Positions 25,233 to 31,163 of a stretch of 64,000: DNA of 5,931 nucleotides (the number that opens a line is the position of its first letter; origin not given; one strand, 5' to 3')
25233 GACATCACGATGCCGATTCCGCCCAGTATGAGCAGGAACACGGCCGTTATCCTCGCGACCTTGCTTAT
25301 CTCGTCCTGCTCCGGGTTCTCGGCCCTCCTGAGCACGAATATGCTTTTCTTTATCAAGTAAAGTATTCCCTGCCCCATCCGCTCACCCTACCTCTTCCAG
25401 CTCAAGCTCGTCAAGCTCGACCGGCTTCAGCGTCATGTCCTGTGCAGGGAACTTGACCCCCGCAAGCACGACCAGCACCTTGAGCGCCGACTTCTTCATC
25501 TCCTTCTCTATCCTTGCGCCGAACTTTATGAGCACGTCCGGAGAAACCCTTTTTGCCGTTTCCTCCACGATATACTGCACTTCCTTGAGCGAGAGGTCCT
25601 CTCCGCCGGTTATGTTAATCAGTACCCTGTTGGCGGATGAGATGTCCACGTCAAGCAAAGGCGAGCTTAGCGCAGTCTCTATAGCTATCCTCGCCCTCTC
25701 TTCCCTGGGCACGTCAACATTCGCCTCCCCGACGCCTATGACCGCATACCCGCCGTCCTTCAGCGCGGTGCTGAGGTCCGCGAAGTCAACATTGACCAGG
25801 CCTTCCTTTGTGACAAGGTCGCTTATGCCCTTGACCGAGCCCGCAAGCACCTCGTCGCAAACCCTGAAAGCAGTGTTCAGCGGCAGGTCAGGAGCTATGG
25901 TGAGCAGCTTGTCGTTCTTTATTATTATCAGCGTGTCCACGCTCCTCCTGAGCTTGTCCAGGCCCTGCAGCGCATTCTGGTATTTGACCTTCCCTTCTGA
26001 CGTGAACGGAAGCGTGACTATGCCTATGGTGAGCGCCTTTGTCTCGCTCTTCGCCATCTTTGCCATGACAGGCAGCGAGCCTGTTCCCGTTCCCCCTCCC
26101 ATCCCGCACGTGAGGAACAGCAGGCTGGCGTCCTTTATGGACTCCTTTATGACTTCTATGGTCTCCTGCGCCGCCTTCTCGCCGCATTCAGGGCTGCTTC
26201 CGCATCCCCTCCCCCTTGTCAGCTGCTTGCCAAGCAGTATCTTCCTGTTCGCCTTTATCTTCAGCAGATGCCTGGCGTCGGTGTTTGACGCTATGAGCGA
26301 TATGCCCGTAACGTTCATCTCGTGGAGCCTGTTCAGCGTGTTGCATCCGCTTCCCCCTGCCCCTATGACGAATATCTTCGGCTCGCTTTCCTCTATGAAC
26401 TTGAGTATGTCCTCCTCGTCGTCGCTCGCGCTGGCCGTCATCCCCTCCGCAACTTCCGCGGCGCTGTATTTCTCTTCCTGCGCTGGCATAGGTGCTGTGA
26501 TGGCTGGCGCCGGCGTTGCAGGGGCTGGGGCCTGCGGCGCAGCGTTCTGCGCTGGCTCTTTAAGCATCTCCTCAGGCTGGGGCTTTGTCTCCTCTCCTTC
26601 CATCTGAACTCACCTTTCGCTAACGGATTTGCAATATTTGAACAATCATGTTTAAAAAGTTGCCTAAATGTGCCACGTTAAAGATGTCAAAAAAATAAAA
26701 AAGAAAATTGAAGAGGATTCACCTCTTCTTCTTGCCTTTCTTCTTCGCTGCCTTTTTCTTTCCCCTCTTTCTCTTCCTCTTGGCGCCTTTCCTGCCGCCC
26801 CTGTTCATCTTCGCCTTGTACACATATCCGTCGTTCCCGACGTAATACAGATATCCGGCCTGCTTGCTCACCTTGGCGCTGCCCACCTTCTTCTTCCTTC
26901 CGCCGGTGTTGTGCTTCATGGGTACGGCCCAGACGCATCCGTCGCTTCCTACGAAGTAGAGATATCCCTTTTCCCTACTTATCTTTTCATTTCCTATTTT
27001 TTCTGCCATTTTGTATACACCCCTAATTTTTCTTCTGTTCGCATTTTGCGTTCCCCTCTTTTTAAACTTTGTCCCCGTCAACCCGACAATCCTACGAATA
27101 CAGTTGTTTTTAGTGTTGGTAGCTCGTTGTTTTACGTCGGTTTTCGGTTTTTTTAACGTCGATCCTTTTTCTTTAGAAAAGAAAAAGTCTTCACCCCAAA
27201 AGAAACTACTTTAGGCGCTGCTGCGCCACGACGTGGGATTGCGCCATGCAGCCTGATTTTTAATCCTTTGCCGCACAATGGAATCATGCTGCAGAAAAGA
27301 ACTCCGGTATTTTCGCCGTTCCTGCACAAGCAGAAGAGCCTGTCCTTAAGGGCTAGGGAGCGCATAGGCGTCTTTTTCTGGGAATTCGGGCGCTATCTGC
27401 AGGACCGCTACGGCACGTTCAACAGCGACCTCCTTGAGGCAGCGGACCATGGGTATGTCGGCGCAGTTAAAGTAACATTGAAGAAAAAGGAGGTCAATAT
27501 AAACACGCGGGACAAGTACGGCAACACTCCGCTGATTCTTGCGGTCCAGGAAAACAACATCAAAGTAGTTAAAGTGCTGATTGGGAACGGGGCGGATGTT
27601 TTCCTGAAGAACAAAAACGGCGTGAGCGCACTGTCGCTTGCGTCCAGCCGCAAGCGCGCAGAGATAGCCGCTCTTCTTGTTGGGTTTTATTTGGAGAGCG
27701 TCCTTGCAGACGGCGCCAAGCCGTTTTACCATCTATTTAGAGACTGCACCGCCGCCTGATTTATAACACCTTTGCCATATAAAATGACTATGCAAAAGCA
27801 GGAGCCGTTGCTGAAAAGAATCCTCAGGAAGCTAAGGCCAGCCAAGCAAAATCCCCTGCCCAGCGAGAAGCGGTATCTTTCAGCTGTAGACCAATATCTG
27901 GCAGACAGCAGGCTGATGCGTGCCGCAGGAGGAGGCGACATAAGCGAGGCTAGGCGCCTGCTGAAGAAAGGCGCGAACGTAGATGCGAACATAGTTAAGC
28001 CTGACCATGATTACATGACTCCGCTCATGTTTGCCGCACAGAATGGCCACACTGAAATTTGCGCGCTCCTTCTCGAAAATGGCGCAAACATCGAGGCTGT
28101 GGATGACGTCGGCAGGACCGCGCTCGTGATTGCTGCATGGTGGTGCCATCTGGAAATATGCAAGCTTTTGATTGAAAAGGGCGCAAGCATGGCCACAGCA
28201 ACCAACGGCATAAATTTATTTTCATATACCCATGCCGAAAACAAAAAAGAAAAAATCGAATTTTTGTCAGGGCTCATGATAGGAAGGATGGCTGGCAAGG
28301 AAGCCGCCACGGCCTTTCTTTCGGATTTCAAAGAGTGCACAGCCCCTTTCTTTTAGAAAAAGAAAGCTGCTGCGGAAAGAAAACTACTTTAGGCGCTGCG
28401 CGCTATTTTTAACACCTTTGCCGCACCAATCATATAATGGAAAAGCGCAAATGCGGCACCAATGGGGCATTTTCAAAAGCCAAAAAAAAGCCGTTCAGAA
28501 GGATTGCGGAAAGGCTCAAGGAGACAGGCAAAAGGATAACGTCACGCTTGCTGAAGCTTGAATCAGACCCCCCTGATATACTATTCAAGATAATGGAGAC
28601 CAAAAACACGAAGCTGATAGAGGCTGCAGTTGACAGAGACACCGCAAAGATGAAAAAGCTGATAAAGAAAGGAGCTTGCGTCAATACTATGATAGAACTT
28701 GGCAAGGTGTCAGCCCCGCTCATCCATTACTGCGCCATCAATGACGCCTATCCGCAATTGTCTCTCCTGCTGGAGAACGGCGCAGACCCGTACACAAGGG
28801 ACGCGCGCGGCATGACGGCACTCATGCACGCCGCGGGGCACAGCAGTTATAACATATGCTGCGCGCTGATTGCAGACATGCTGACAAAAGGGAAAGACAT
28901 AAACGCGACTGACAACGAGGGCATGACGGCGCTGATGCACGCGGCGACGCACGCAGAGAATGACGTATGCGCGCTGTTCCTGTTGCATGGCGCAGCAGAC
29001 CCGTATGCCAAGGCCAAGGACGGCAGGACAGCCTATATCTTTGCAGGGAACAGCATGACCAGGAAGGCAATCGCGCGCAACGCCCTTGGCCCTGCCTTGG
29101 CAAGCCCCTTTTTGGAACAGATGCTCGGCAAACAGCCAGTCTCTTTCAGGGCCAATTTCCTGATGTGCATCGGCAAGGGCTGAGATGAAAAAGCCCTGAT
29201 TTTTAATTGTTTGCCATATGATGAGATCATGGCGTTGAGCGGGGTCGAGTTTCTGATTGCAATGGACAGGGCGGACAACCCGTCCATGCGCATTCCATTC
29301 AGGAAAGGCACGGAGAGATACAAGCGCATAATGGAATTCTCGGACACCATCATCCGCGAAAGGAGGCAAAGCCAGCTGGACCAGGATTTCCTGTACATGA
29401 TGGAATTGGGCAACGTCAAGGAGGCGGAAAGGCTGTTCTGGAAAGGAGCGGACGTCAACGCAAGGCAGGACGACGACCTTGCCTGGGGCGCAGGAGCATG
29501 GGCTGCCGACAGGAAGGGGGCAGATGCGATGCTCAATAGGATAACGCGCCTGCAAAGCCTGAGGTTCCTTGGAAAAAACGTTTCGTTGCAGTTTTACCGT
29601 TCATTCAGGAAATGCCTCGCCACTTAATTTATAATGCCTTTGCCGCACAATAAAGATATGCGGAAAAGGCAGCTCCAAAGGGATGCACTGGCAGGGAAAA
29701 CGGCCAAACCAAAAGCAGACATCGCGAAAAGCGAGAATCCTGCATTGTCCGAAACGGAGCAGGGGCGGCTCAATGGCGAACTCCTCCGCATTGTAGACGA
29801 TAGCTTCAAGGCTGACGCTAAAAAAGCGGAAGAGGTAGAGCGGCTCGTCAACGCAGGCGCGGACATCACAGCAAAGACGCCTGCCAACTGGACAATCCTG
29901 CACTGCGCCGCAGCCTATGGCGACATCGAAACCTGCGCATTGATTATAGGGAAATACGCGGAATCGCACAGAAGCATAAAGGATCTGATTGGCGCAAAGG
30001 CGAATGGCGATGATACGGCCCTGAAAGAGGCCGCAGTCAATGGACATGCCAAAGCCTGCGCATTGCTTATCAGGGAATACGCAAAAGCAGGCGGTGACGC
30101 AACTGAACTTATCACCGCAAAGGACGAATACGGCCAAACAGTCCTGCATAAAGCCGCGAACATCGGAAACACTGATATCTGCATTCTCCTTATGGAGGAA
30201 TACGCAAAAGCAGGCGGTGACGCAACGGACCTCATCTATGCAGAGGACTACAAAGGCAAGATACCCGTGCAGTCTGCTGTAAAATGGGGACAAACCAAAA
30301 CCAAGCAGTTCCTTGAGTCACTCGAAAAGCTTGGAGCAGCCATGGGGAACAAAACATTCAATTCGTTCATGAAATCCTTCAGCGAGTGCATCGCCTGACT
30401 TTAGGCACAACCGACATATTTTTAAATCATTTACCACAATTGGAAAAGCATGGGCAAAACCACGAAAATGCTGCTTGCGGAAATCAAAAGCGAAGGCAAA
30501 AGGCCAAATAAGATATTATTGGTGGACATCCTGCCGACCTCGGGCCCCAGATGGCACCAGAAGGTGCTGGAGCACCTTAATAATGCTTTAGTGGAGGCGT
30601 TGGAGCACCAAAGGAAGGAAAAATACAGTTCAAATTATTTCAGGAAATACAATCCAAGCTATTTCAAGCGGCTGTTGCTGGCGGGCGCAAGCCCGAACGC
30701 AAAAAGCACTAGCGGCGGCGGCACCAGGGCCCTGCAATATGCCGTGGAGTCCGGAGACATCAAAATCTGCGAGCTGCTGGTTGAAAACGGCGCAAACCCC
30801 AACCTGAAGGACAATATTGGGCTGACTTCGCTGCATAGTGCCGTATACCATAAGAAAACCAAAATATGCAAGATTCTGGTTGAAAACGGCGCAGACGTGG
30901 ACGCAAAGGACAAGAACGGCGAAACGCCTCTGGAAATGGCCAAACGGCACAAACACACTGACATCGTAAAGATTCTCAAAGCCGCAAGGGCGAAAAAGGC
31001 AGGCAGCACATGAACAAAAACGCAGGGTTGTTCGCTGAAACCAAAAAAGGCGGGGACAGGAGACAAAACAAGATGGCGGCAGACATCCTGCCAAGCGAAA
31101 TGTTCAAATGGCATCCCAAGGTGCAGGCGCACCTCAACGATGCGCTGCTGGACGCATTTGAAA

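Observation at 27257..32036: Eleven ankyrin-repeat genes in 64 kb, eight of them in one head-to-tail array abutting the ribosomal-protein operon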

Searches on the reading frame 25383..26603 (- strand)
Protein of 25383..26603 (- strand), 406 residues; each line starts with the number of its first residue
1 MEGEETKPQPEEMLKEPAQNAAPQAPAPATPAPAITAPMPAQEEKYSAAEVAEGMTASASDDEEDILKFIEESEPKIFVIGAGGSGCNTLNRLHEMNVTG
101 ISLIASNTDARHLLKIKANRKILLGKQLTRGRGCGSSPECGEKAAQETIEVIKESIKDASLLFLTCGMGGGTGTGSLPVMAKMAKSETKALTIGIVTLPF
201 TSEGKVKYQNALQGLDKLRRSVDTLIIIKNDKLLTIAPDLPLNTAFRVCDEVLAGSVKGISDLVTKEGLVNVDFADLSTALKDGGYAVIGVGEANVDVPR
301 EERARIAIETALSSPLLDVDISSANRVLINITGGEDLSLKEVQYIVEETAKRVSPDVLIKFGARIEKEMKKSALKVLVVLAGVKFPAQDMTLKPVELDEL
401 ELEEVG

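Call 9: search_protein_families(library=pfam, proteins=[window:25383-26603:-], max_evalue=0.01)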
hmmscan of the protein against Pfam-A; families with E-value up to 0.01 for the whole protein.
window:25383-26603:- (406 aa): 2 families
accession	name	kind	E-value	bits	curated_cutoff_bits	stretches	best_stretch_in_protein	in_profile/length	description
PF00091.31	Tubulin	-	3.7e-44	151.7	33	1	76-237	1-189/190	Tubulin/FtsZ family, GTPase domain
PF12327.13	FtsZ_C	-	1.6e-25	89.7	27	1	285-384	1-95/95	FtsZ family, C-terminal domain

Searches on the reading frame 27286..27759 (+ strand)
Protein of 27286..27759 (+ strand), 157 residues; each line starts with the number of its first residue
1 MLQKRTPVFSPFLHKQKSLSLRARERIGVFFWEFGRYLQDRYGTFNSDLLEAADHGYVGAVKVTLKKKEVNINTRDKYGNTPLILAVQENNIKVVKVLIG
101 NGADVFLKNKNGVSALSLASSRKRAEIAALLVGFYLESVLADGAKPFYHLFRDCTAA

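Call 4: search_protein_families(library=pfam, proteins=[window:27286-27759:+], max_evalue=0.01)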
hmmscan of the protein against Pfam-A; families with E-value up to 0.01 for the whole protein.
window:27286-27759:+ (157 aa): 5 families
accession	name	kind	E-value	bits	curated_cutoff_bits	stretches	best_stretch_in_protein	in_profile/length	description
PF13857.12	Ank_5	-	3.5e-16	59.6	27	2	70-119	7-56/56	Ankyrin repeats (many copies)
PF13637.12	Ank_4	-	7.8e-14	51.9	22.7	2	50-99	2-50/50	Ankyrin repeats (many copies)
PF00023.36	Ank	-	4e-13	49.2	21.1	1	78-110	1-33/33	Ankyrin repeat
PF12796.13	Ank_2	-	1.1e-12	48.8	27.3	1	49-132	1-80/90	Ankyrin repeats (3 copies)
PF13606.12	Ank_3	-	5.4e-07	29.8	22.3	1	78-105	1-28/30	Ankyrin repeat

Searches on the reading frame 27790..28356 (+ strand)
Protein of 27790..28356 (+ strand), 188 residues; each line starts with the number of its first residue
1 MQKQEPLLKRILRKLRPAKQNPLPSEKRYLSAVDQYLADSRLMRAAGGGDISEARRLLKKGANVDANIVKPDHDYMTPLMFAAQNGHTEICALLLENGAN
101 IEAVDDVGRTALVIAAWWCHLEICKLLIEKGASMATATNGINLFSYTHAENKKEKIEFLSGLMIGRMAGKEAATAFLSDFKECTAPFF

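Call 4: search_protein_families(library=pfam, proteins=[window:27790-28356:+], max_evalue=0.01)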
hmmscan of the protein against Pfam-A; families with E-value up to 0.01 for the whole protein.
window:27790-28356:+ (188 aa): 6 families
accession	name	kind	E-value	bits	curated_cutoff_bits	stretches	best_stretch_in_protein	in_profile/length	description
PF00023.36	Ank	-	3.7e-20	71.3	21.1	2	76-106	3-33/33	Ankyrin repeat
PF12796.13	Ank_2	-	5.4e-20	72.2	27.3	1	42-134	1-86/90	Ankyrin repeats (3 copies)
PF13637.12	Ank_4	-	3.6e-18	65.7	22.7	2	79-128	1-50/50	Ankyrin repeats (many copies)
PF13606.12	Ank_3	-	5.4e-13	48.1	22.3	1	74-102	1-29/30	Ankyrin repeat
PF13857.12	Ank_5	-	2.5e-08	34.5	27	1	75-115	16-56/56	Ankyrin repeats (many copies)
PF24521.3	Ank_KRIT1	-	1.8e-06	28.2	80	1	37-99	17-70/149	KRIT1 ankyrin-repeats domain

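Call 93: search_protein_families(library=padloc, proteins=[window:27790-28356:+], max_evalue=0.001)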
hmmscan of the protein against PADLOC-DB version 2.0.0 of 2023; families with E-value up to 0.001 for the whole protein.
window:27790-28356:+ (188 aa): 3 families
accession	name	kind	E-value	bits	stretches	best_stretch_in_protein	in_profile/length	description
PDLC04783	PDC-M72A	-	1.6e-13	48.7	1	42-139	267-360/392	-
PDLC02908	Ankyrin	-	5e-08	29.7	1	40-140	738-834/880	-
PDLC02203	MzaA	-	1.1e-06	25.2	1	72-109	41-78/683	-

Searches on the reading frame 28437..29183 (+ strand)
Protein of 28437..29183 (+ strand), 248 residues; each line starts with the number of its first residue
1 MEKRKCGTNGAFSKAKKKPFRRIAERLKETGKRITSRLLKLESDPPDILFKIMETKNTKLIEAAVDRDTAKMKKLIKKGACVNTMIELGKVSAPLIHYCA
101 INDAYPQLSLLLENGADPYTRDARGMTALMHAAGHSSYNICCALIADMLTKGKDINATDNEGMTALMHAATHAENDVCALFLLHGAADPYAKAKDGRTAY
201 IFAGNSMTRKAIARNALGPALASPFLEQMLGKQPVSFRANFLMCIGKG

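Call 4: search_protein_families(library=pfam, proteins=[window:28437-29183:+], max_evalue=0.01)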
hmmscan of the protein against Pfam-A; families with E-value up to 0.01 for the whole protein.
window:28437-29183:+ (248 aa): 5 families
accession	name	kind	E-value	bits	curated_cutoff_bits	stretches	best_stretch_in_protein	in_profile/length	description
PF12796.13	Ank_2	-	2.7e-25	89.2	27.3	3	96-191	1-88/90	Ankyrin repeats (3 copies)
PF13637.12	Ank_4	-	6.6e-15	55.3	22.7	2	96-145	1-50/50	Ankyrin repeats (many copies)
PF00023.36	Ank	-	3.3e-12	46.4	21.1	1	162-192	2-31/33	Ankyrin repeat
PF13857.12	Ank_5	-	7.9e-10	39.3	27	1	149-203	2-56/56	Ankyrin repeats (many copies)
PF13606.12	Ank_3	-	1.6e-09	37.5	22.3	0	125-156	2-29/30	Ankyrin repeat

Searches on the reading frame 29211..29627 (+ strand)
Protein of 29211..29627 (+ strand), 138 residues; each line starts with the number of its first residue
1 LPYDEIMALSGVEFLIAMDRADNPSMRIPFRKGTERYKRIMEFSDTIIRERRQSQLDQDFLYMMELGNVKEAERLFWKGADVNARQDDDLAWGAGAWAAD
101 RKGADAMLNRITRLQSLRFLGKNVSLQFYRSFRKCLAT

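Call 4: search_protein_families(library=pfam, proteins=[window:29229-29627:+], max_evalue=0.01)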
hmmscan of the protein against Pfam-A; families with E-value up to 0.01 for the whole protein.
window:29229-29627:+ (132 aa): 0 families

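Call 9: search_protein_families(library=pfam, proteins=[window:29211-29627:+], max_evalue=0.01)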
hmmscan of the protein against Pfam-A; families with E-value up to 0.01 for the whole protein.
window:29211-29627:+ (138 aa): 0 families

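Call 74: search_protein_families(library=ncbifam, proteins=[window:29229-29627:+], max_evalue=0.01)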
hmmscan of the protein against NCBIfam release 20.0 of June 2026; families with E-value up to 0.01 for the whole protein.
window:29229-29627:+ (132 aa): 0 families

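Call 94: predict_structure(alignment_id=A7)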
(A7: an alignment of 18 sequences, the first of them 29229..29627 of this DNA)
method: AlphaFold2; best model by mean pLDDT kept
length: 132 residues; sequences in the alignment: 18
mean_pLDDT: 72.4   pTM: 0.48
mean pLDDT of the five models: 72.4, 70.9, 69.4, 66.6, 65.8
residues with pLDDT >= 90: 35; 70-90: 33; 50-70: 53; < 50: 11
segments of 3 or more residues with pLDDT < 50: 96-98, 107-111
pLDDT, mean of each block of 10 residues (from residue 1): 62 61 66 84 94 93 94 89 62 53 49 64 73 62
secondary structure, 60 per line:
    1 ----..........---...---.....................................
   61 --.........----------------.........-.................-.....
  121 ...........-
elements in order: H5-14 H24-60 H63-71 H88-96 H98-114 H116-131

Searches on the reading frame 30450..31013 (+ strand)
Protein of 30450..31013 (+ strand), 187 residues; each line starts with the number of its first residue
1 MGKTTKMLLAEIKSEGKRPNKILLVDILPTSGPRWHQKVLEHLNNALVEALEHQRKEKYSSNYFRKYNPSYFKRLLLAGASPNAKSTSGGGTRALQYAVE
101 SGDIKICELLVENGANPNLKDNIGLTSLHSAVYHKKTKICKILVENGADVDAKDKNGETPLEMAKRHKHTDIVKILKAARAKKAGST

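Call 4: search_protein_families(library=pfam, proteins=[window:30450-31013:+], max_evalue=0.01)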
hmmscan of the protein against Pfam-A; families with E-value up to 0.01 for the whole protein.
window:30450-31013:+ (187 aa): 5 families
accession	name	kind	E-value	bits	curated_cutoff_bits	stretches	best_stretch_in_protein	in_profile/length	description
PF12796.13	Ank_2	-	1.8e-26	92.9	27.3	2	69-154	10-90/90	Ankyrin repeats (3 copies)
PF13637.12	Ank_4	-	6.7e-24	83.9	22.7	3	128-176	1-49/50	Ankyrin repeats (many copies)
PF00023.36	Ank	-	2.9e-22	77.9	21.1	2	124-155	2-33/33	Ankyrin repeat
PF13857.12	Ank_5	-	2.3e-18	66.5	27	3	110-164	1-56/56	Ankyrin repeats (many copies)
PF13606.12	Ank_3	-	1.3e-12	47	22.3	2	94-118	5-29/30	Ankyrin repeat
